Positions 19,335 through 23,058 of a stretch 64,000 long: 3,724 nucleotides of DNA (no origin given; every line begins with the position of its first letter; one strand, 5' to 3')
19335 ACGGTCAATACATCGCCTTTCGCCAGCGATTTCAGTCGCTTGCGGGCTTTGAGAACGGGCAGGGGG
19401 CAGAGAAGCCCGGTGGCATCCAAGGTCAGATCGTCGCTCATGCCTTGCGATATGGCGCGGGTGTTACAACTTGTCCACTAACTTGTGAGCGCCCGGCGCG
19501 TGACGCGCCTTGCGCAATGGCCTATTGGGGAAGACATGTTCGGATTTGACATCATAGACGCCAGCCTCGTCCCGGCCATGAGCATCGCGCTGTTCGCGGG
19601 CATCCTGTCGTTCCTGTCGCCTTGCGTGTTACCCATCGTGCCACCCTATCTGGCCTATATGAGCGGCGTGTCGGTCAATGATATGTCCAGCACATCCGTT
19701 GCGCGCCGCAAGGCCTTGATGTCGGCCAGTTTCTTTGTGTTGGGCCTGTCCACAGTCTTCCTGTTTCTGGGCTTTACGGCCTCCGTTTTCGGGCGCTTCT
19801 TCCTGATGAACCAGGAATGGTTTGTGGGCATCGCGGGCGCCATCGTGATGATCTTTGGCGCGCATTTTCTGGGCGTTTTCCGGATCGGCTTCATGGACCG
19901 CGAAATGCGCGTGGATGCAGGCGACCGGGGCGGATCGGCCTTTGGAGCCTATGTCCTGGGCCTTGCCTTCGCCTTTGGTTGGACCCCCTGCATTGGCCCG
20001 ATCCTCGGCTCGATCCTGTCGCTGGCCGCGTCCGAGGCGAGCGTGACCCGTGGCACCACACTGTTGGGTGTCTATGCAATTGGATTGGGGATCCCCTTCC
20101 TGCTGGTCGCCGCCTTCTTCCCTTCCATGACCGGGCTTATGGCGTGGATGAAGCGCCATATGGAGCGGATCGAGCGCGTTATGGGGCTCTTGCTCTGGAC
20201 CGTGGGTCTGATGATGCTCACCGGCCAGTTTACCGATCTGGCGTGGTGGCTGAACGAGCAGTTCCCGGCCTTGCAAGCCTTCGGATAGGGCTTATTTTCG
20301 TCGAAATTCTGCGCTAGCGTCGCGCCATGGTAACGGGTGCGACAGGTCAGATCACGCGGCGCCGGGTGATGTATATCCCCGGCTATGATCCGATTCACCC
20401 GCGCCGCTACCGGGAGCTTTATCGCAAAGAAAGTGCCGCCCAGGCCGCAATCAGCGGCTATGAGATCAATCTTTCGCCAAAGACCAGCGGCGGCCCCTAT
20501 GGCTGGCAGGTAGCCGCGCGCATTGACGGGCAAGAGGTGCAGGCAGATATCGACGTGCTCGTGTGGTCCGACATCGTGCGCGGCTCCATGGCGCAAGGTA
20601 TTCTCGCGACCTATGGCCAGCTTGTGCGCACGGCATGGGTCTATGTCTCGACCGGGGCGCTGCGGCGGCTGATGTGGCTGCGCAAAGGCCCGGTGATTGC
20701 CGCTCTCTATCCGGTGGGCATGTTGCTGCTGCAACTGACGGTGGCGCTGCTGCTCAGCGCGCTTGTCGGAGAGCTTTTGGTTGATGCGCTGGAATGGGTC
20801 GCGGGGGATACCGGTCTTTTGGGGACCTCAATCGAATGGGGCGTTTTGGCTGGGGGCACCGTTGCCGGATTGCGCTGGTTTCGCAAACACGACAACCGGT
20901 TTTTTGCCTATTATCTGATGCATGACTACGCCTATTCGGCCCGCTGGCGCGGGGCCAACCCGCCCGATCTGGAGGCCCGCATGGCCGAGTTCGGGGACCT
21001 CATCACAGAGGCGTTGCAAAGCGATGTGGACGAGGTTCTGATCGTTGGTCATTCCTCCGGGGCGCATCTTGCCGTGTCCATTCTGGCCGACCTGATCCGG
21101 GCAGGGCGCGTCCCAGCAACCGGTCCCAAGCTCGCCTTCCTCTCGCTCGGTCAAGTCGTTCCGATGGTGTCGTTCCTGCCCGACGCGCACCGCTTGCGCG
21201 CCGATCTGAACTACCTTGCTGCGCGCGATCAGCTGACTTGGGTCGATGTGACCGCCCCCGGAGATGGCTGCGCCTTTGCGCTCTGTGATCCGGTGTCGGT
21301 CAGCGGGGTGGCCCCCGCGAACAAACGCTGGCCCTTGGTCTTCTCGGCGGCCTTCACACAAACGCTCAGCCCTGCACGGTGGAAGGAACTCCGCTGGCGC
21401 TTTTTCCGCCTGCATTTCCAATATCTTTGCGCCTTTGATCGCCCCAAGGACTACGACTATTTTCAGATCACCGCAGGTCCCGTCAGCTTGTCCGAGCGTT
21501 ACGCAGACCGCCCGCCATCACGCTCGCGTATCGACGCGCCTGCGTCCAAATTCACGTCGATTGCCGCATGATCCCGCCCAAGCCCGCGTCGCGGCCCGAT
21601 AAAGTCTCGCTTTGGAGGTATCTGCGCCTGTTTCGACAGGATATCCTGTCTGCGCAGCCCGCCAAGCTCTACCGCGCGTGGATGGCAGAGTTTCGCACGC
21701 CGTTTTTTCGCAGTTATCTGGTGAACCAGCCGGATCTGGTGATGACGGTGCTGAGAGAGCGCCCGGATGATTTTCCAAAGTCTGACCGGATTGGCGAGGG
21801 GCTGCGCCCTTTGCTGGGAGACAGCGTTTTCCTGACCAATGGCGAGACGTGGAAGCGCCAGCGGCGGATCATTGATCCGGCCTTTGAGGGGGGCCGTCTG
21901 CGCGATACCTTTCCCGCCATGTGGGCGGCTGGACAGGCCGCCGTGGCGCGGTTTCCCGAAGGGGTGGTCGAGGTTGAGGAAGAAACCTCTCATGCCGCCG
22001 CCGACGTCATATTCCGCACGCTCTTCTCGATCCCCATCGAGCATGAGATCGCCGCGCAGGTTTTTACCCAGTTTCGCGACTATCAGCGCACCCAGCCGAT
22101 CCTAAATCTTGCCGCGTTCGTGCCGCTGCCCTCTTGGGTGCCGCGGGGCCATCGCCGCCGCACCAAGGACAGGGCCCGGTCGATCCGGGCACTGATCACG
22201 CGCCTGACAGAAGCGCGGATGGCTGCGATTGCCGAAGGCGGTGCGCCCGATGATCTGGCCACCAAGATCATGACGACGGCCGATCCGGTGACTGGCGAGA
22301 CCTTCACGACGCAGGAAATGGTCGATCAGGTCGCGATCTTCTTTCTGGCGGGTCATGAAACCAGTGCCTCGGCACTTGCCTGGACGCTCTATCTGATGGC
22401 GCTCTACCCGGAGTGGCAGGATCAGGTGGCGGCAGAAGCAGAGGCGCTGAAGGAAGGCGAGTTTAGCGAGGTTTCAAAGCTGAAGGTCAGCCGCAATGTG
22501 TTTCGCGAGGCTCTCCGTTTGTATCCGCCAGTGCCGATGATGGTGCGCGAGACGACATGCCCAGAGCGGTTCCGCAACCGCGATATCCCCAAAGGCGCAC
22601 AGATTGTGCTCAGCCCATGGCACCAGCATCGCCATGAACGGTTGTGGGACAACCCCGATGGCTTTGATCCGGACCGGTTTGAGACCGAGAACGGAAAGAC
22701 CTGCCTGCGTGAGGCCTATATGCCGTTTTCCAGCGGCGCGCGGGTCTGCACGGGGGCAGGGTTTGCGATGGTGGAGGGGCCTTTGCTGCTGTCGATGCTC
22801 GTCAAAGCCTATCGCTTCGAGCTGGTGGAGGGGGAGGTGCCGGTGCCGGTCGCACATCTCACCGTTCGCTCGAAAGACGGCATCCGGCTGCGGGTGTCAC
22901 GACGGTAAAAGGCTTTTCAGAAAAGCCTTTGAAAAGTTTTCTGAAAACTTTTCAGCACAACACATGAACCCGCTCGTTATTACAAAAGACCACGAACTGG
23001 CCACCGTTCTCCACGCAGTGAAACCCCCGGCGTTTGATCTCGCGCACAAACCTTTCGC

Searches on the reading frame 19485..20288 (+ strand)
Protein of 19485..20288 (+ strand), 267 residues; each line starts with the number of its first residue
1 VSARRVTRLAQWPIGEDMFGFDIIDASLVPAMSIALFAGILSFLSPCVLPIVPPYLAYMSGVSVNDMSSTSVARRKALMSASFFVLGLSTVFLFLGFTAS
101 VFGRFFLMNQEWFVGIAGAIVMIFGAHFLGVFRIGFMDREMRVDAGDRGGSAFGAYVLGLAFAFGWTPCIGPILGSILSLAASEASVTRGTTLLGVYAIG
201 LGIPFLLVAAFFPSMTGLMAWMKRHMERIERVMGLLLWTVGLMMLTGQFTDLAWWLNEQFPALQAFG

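Call 38: search_protein_families(library=pfam, proteins=[window:19485-20288:+], max_evalue=0.00001)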
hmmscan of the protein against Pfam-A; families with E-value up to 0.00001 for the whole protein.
window:19485-20288:+ (267 aa): 1 family
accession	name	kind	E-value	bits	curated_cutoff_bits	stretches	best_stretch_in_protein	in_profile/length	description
PF02683.22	DsbD_TM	-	2.6e-18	66.6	27.1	1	32-245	5-215/219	Cytochrome C biogenesis protein transmembrane domain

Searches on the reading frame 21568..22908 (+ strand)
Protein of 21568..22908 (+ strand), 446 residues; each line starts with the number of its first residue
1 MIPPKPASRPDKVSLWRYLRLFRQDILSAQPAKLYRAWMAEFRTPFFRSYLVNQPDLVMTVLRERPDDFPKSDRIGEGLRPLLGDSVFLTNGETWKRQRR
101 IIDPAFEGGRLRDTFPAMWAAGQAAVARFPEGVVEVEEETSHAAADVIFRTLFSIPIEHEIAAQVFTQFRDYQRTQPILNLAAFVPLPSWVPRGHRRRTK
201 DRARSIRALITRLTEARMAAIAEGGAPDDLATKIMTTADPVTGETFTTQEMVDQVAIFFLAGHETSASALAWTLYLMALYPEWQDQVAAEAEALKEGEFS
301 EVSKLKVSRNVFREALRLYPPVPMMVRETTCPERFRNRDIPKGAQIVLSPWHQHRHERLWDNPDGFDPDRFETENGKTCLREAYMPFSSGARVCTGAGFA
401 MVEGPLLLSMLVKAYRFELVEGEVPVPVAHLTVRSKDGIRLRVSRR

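Call 38: search_protein_families(library=pfam, proteins=[window:21568-22908:+], max_evalue=0.00001)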
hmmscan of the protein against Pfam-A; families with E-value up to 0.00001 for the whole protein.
window:21568-22908:+ (446 aa): 1 family
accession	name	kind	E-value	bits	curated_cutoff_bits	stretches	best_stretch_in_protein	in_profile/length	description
PF00067.27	p450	-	1.1e-69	235.9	22.8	1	50-430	47-447/462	Cytochrome P450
